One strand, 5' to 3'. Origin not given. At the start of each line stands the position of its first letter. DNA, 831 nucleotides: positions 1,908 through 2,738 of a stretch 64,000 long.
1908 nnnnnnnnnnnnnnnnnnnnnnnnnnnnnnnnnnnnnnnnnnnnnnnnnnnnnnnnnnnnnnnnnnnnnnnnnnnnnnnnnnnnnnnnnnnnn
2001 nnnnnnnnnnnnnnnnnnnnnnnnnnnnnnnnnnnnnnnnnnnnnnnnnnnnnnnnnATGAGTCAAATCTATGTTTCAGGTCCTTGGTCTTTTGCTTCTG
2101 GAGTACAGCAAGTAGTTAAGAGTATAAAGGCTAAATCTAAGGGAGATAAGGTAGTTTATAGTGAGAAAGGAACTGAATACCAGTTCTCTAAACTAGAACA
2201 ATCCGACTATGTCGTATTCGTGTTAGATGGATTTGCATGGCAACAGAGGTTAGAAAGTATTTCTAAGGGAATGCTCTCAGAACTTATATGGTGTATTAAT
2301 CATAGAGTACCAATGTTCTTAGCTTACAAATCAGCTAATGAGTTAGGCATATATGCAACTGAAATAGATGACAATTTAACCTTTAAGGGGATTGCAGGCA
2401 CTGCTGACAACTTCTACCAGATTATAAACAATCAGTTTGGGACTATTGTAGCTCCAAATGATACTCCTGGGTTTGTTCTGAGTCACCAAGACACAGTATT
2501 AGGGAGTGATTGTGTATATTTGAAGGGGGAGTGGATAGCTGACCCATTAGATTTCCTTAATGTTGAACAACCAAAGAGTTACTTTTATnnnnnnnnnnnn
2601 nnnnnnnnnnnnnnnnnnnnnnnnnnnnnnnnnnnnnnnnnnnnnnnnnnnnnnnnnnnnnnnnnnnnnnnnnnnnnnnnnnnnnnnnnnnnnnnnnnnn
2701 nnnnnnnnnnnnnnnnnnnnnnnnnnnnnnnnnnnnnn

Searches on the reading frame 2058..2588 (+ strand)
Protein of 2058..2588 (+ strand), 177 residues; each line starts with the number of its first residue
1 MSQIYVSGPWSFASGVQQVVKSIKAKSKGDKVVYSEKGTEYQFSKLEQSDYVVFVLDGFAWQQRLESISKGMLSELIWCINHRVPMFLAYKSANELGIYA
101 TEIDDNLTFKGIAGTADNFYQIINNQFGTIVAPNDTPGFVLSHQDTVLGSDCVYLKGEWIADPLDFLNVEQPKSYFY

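Call 4: search_protein_families(library=pfam, proteins=[window:2058-2588:+], max_evalue=0.01)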
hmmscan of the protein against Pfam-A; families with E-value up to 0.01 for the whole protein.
window:2058-2588:+ (177 aa): 0 families

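Call 5: search_protein_families(library=ncbifam, proteins=[window:2058-2588:+], max_evalue=0.01)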
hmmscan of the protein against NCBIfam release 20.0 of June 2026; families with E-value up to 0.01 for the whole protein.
window:2058-2588:+ (177 aa): 0 families

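Call 7: search_protein_families(library=phrogs, proteins=[window:2058-2588:+], max_evalue=0.001)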
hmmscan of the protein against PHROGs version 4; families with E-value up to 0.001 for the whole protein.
window:2058-2588:+ (177 aa): 0 families

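Call 28: find_homologous_proteins(query=window:2058-2588:+, max_evalue=0.001)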
Query window:2058-2588:+ (177 aa): 98 proteins with E <= 0.001 among 136 candidates.
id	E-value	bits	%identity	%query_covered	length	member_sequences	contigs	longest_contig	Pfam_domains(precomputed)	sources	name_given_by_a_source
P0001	3.4e-108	377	95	100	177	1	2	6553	-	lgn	-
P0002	6.5e-108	376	93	100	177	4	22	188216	-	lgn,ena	-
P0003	1.1e-107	375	91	100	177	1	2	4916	-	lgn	-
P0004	2.0e-107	374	97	98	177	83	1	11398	-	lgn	-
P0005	2.8e-106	371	95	100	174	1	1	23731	-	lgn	-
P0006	3.0e-106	371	94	100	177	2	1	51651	-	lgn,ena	-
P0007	3.4e-106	370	94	100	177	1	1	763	-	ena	-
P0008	1.1e-105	369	93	100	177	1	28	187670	-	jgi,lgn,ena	jgi:hypothetical protein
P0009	1.3e-105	369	93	100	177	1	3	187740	-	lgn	-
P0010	3.1e-105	367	93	100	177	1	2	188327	-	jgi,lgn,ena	jgi:hypothetical protein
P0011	3.9e-105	367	92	100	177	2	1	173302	-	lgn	-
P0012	4.3e-105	367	93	100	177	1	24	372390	-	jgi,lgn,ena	jgi:hypothetical protein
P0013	1.1e-104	366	93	100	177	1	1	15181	-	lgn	-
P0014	1.4e-104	365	92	100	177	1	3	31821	-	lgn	-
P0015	4.2e-103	360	92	100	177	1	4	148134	-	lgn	-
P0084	3.4e-36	142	91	42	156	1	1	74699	PF00857.27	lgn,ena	-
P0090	7.2e-31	125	94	38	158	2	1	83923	PF09424.16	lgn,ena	-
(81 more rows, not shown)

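Call 36: predict_structure(alignment_id=A1)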
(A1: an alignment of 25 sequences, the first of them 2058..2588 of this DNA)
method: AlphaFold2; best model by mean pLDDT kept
length: 177 residues; sequences in the alignment: 25
mean_pLDDT: 63.8   pTM: 0.64
mean pLDDT of the five models: 63.8, 63.2, 59.5, 59.0, 49.4
residues with pLDDT >= 90: 1; 70-90: 89; 50-70: 40; < 50: 47
segments of 3 or more residues with pLDDT < 50: 131-177
pLDDT, mean of each block of 10 residues (from residue 1): 84 83 83 81 81 77 63 80 79 65 64 63 65 43 32 30 36 31
secondary structure, 60 per line:
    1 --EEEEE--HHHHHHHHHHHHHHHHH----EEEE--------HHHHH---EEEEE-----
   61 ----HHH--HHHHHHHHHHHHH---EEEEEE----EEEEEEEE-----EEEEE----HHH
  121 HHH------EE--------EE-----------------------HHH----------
elements in order: E3-7 H10-26 E31-34 H43-47 E51-55 H70-82 E86-91 E96-103 E109-113 H118-123

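Call 40: fold_search(model_id=the predicted structure, library=pdb)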
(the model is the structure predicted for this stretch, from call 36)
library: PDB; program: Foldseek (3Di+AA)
matches with E <= 10: 1372; with E <= 0.001: 0
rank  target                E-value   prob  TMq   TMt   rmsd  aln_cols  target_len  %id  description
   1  6mfx                  1.9e-03  0.89  0.29  0.06  11.3       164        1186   16  Crystal structure of a 4-domain construct of a mutant of LgrA in the substrate donation state (released 2019-11-20)
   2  5jnf_A                2.5e-03  0.60  0.24  0.09  11.8       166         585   14  Crystal structure of the LgrA initiation module excluding the Asub domain: F-A-delta-sub (released 2016-10-12)
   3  5es6                  3.9e-03  0.84  0.29  0.11  11.2       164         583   15  Crystal structure of the first two domains of the initiation module of LgrA (released 2016-01-20)
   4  6mg0_A                3.9e-03  0.72  0.28  0.04  11.2       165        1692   15  Crystal structure of a 5-domain construct of LgrA in the thiolation state (released 2019-11-20)
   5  5jnf_D                5.4e-03  0.51  0.25  0.10  11.7       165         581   14  Crystal structure of the LgrA initiation module excluding the Asub domain: F-A-delta-sub (released 2016-10-12)
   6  6mfw                  7.0e-03  0.72  0.29  0.06  11.2       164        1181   15  Crystal structure of a 4-domain construct of LgrA in the substrate donation state (released 2019-11-20)
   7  5es7                  7.0e-03  0.51  0.26  0.10  11.6       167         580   14  Crystal structure of the F-A domains of the LgrA initiation module soaked with FON, AMPcPP, and valine. (released 2016-01-20)
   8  9b7d_C                8.5e-03  0.91  0.34  0.32  10.2       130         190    8  Structure of ThsB-Tad3 complex (released 2025-01-22)
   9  9be4_A                9.7e-03  0.44  0.25  0.04  11.4       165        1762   14  The post-condensation state of the dimodular NRPS protein LgrA (released 2024-11-20)
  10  5es5_A                1.0e-02  0.57  0.28  0.09  11.2       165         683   15  Crystal structure of the initiation module of LgrA in the "open" and "closed " adenylation states (released 2016-01-20)
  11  5jnf_B                1.3e-02  0.57  0.28  0.11  11.2       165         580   15  Crystal structure of the LgrA initiation module excluding the Asub domain: F-A-delta-sub (released 2016-10-12)
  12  7o62_D                1.3e-02  1.00  0.40  0.54   3.5       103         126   14  Crystal structure of a 2`-deoxyribosyltransferase from the psychrophilic bacterium Desulfotalea psychrophila. (released 2021-10-20)
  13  6ulz                  1.5e-02  0.54  0.28  0.11  11.2       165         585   15  Adenylation domain of the initiation module of LgrA mutant P483M (released 2020-02-19)
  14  9be3_B                1.6e-02  0.41  0.26  0.04  11.4       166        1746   14  The pre-condensation state of the dimodular NRPS protein LgrA (released 2024-11-20)
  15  5es8_B                1.6e-02  0.35  0.25  0.08  11.8       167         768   13  Crystal structure of the initiation module of LgrA in the thiolation state (released 2016-01-20)
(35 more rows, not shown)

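Call 41: search_protein_families(library=pfam, alignment_id=A1, max_evalue=10)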
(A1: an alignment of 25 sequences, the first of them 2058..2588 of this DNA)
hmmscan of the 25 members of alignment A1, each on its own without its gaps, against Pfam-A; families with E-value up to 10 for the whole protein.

A. member 1, window:2058-2588:+ (177 aa): 1 family
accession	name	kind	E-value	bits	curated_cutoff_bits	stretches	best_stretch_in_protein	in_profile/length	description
PF05014.21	Nuc_deoxyrib_tr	-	0.015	15.9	28.8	1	43-97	57-104/117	Nucleoside 2-deoxyribosyltransferase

B. families by the number of members that match (of 25 scanned): 6 families
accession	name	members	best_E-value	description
PF05014.21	Nuc_deoxyrib_tr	12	0.0077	Nucleoside 2-deoxyribosyltransferase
PF19677.4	DUF6179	2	0.03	Family of unknown function (DUF6179)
PF24187.1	DUF7415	1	0.09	Domain of unknown function (DUF7415)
PF23456.1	CSDE1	1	0.21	Cold shock domain-containing protein E1 CSD domain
PF16106.10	DUF4824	1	0.26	Domain of unknown function (DUF4824)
PF03186.18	CobD_Cbib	1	0.29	CobD/Cbib protein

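Call 42: search_solved_structures(query=A1, max_evalue=10, show_alignments=3)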
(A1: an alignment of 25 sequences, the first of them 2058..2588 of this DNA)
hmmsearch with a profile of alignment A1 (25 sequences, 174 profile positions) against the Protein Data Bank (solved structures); distinct sequences matched with E-value up to 10: 2.
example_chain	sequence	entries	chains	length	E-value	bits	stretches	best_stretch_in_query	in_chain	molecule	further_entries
3pm8_A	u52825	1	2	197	0.045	16.9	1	37-167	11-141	Calcium-dependent protein kinase 2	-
4mvf_A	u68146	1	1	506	0.43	13.7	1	46-167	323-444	Calcium-dependent protein kinase 2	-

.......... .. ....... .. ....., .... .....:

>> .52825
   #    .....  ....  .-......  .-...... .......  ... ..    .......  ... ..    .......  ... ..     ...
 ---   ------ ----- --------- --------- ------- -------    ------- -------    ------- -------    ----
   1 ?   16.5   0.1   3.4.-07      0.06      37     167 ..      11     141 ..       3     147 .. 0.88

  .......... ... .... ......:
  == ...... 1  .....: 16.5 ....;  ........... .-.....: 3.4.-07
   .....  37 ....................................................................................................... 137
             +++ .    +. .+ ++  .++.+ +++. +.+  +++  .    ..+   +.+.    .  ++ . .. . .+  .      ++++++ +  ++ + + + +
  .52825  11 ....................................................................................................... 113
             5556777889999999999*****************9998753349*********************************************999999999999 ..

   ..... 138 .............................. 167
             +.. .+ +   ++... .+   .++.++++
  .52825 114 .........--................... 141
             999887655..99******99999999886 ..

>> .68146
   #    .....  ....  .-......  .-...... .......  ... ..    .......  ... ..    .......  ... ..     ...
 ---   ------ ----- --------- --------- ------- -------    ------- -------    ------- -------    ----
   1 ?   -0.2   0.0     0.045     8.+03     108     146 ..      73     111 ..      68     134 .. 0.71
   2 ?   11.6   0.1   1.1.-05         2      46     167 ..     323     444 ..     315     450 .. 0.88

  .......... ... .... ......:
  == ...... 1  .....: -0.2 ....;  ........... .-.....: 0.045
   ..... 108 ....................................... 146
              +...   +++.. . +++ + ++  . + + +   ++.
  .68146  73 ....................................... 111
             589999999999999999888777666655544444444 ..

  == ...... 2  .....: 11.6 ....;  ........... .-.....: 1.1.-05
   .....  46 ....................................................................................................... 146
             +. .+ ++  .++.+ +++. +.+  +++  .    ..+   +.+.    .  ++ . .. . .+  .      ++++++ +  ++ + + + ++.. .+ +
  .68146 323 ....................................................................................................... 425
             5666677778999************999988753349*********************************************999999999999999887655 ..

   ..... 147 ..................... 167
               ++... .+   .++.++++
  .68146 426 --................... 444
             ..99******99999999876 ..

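Call 57: search_protein_representatives(alignment_id=A1)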
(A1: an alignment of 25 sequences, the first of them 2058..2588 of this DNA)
Query: 25 sequences, 174 profile positions. Proteins with E-value up to 0.001 (for the whole library): 251; up to 1e-10: 57; up to 1e-30: 13. The best 150 are listed.
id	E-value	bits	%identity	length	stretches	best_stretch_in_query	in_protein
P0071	1.6e-77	275.7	-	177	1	1-174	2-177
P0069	9.8e-72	256.8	-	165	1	1-174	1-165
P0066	1.1e-62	227.4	-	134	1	1-108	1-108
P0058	4.1e-56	206.0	-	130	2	1-85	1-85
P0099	5.5e-48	179.5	-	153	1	3-143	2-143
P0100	1.5e-44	168.3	-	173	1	3-163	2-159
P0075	4.9e-41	156.9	-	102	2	69-143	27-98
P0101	2.6e-39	151.3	-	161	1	3-146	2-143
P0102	3.6e-38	147.6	-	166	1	1-132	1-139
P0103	2.2e-37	145.0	-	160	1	3-111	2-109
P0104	5.7e-37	143.6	-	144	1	3-109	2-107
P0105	8.8e-35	136.5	-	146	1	3-144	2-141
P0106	7.5e-34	133.5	-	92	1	86-174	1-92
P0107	2.7e-30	121.9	-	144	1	2-125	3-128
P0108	5.6e-30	120.9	-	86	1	1-64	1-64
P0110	2.2e-25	105.9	-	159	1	3-136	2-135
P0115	4.7e-21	91.8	-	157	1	2-122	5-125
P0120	5.0e-17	78.7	-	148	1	15-125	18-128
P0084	4.8e-16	75.5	-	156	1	103-174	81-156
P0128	8.8e-14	68.1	-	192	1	1-138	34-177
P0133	3.2e-12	63.1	-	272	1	3-127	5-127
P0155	2.6e-10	56.8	-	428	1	4-163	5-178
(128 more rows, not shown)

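Call 59: search_protein_families(library=pfam, alignment_id=A2, max_evalue=0.01)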
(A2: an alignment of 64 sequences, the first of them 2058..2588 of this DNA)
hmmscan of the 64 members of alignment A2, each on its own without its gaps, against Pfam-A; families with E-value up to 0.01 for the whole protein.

A. member 1, window:2058-2588:+ (177 aa): 0 families

B. families by the number of members that match (of 64 scanned): 3 families
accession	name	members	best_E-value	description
PF17767.7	NAPRTase_N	1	2e-29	Nicotinate phosphoribosyltransferase (NAPRTase) N-terminal domain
PF16435.11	DUF5032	1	0.0093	Domain of unknown function (DUF5032)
PF05014.21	Nuc_deoxyrib_tr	1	0.0097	Nucleoside 2-deoxyribosyltransferase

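Call 60: search_solved_structures(query=A2, max_evalue=10, show_alignments=4)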
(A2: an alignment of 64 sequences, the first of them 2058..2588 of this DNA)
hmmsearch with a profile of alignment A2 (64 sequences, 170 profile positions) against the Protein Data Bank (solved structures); distinct sequences matched with E-value up to 10: 1.
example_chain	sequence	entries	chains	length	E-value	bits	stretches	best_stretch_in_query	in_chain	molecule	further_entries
2l69_A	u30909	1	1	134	0.62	13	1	11-64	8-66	Rossmann 2x3 fold protein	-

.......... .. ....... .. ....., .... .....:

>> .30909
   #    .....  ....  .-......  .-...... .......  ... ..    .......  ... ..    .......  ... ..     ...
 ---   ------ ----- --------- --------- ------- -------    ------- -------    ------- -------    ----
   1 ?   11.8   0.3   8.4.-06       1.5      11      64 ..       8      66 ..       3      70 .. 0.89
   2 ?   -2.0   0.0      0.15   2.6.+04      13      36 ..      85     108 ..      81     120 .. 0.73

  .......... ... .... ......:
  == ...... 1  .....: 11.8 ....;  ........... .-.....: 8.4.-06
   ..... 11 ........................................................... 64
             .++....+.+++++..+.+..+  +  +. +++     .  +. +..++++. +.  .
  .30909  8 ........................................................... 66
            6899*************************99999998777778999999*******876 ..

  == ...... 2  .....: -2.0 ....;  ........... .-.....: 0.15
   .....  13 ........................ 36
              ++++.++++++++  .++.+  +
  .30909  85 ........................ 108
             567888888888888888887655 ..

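Call 62: find_encoding_contigs(protein=P0133, flank=6000, max_places=3)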
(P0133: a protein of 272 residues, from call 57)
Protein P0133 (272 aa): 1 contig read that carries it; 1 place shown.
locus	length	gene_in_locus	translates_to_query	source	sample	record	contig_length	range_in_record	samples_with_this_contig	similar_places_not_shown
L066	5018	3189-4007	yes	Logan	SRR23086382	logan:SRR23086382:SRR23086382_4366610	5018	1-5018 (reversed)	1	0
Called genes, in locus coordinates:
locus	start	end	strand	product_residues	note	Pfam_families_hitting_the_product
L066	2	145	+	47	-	?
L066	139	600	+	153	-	-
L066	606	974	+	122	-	-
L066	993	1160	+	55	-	-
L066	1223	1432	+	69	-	-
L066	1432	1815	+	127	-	-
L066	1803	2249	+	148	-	-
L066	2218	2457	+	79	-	-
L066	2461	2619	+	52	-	-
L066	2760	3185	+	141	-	-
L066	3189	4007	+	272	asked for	-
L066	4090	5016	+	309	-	?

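Call 63: find_encoding_contigs(protein=P0110, flank=6000, max_places=3)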
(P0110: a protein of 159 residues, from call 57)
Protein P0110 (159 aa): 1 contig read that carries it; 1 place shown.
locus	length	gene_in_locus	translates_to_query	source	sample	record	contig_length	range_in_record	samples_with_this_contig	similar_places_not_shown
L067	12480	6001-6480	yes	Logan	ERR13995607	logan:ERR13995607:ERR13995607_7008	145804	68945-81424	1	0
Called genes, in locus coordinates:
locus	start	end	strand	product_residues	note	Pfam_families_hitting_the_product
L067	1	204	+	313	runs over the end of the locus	PF02511:Thy1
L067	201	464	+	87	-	-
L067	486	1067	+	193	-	PF00149:Metallophos (weak)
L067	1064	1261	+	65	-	-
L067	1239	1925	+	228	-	PF00149:Metallophos, PF12850:Metallophos_2 (faint)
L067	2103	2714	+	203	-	PF00857:Isochorismatase (faint)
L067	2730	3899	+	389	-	PF17767:NAPRTase_N, PF04095:NAPRTase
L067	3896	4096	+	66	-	-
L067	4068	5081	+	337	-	PF02540:NAD_synthase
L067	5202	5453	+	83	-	-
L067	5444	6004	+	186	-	PF01467:CTP_transf_like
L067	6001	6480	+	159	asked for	-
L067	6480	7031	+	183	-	PF00293:NUDIX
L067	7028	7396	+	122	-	-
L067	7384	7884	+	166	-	PF18143:HAD_SAK_2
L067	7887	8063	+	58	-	-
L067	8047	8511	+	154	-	PF09424:YqeY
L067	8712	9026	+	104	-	-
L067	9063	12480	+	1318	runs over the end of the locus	-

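Call 64: find_encoding_contigs(protein=P0155, flank=6000, max_places=3)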
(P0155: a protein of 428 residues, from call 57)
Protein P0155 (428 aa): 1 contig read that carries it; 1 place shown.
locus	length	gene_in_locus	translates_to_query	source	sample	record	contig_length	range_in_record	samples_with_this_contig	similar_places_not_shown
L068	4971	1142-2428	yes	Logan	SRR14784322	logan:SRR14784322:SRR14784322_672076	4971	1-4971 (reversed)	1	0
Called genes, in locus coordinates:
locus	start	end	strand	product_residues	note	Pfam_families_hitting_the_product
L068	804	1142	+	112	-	-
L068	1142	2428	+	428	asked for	-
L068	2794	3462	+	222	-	-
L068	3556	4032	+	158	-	PF01503:PRA-PH (weak)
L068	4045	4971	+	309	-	?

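Call 65: predict_structure(alignment_id=A2)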
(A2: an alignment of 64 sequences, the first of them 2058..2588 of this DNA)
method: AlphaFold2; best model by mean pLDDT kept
length: 177 residues; sequences in the alignment: 64
mean_pLDDT: 86.5   pTM: 0.76
mean pLDDT of the five models: 86.5, 86.3, 86.1, 86.0, 85.4
residues with pLDDT >= 90: 120; 70-90: 21; 50-70: 24; < 50: 12
segments of 3 or more residues with pLDDT < 50: 139-148
pLDDT, mean of each block of 10 residues (from residue 1): 96 98 94 97 98 98 98 98 98 97 98 97 76 50 48 69 69 75
secondary structure, 60 per line:
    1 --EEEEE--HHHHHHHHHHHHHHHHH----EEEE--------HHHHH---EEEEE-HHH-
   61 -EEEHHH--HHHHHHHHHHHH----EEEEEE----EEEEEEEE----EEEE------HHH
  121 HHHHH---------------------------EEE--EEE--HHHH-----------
elements in order: E3-7 H10-26 E31-34 H43-47 E51-55 E62-64 H70-81 E86-91 E96-103 E108-111 H118-125 E153-155 E158-160 H163-166

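Call 68: fold_search(model_id=the predicted structure, library=pdb)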
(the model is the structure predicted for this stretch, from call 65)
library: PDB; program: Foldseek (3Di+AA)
matches with E <= 10: 1175; with E <= 0.001: 0
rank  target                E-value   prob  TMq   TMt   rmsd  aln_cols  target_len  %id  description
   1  7m5h_A                1.6e-03  1.00  0.40  0.44   4.5       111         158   19  Crystal structure of conserved protein from Enterococcus faecalis V583 (released 2021-04-07)
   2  5jnf_A                2.8e-03  0.66  0.22  0.09  12.2       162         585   14  Crystal structure of the LgrA initiation module excluding the Asub domain: F-A-delta-sub (released 2016-10-12)
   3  5jnf_D                2.8e-03  0.60  0.22  0.09  11.6       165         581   14  Crystal structure of the LgrA initiation module excluding the Asub domain: F-A-delta-sub (released 2016-10-12)
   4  5es7                  5.3e-03  0.51  0.22  0.09  12.1       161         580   16  Crystal structure of the F-A domains of the LgrA initiation module soaked with FON, AMPcPP, and valine. (released 2016-01-20)
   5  5es9_A                5.6e-03  0.54  0.23  0.07  12.2       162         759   14  Crystal structure of the LgrA initiation module in the formylation state (released 2016-01-20)
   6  5jnf_B                6.4e-03  0.51  0.22  0.09  12.2       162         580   14  Crystal structure of the LgrA initiation module excluding the Asub domain: F-A-delta-sub (released 2016-10-12)
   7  6mfz_A                7.8e-03  0.66  0.27  0.04  12.1       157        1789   16  Crystal structure of dimodular LgrA in a condensation state (released 2019-11-20)
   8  6mg0_A                9.4e-03  0.63  0.26  0.04  11.7       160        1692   15  Crystal structure of a 5-domain construct of LgrA in the thiolation state (released 2019-11-20)
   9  9be3_B                1.6e-02  0.82  0.31  0.05   8.6       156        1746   13  The pre-condensation state of the dimodular NRPS protein LgrA (released 2024-11-20)
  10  4yfv_B                1.6e-02  0.69  0.29  0.23  11.0       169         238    9  X-ray structure of the 4-N-formyltransferase VioF from Providencia alcalifaciens O30 (released 2015-03-11)
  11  1zgh                  1.9e-02  0.72  0.32  0.26  10.3       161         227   13  Methionyl-tRNA formyltransferase from Clostridium thermocellum (released 2005-05-03)
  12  6edk                  2.6e-02  0.21  0.20  0.19  13.3       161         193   12  Crystal structure of the formyltransferase PseJ from Anoxybacillus kamchatkensis with N10-formyltetrahydrofolate (released 2018-10-17)
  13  9meh                  3.2e-02  0.28  0.22  0.04  11.8       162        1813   13  Crystal structure of the dimodular LgrA after protein ligation (released 2025-03-05)
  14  8t7t_A                3.4e-02  0.66  0.27  0.13   6.1       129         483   12  CryoEM structure of the HisRS-like domain of human GCN2 (released 2024-03-13)
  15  4yfv_A                4.1e-02  0.51  0.29  0.23  10.8       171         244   10  X-ray structure of the 4-N-formyltransferase VioF from Providencia alcalifaciens O30 (released 2015-03-11)
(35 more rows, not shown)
